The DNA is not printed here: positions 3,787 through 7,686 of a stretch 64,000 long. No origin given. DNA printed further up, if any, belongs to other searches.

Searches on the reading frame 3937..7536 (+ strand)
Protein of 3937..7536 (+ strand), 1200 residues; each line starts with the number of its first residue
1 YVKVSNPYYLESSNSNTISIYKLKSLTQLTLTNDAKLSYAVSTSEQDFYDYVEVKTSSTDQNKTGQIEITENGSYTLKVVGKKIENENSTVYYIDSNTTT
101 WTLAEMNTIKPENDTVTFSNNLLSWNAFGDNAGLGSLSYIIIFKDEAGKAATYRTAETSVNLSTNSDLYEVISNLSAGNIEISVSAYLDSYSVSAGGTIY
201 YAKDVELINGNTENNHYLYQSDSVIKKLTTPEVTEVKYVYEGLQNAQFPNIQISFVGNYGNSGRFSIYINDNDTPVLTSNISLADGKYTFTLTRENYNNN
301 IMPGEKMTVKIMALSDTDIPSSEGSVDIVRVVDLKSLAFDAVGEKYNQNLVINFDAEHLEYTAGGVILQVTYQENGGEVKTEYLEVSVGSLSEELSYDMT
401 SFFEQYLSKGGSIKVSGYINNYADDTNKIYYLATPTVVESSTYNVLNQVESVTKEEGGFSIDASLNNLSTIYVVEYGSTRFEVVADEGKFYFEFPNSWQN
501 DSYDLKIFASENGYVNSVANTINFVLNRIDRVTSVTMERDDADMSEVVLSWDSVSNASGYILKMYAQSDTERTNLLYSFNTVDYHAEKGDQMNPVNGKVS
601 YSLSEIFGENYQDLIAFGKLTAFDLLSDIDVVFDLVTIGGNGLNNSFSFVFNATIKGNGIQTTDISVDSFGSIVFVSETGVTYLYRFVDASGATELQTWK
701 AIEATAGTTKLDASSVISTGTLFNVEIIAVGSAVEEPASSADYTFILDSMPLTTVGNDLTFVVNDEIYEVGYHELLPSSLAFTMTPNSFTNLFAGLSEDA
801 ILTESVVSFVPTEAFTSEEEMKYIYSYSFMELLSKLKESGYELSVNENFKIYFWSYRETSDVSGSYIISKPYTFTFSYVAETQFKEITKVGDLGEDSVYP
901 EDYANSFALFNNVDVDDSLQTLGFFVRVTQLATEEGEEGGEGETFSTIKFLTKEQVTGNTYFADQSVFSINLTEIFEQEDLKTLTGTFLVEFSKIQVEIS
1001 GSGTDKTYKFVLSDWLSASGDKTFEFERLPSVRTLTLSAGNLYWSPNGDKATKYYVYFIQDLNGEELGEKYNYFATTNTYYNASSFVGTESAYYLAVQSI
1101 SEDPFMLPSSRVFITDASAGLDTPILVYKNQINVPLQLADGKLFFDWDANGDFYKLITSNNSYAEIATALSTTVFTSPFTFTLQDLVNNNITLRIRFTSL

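Call 6: search_protein_families(library=pfam, proteins=[window:3937-7536:+], max_evalue=0.01)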
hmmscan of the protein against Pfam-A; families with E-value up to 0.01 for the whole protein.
window:3937-7536:+ (1200 aa): 1 family
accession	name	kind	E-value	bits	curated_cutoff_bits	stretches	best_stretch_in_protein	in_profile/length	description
PF19077.6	Big_13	-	0.0079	17.1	27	0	267-310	56-99/102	Bacterial Ig-like domain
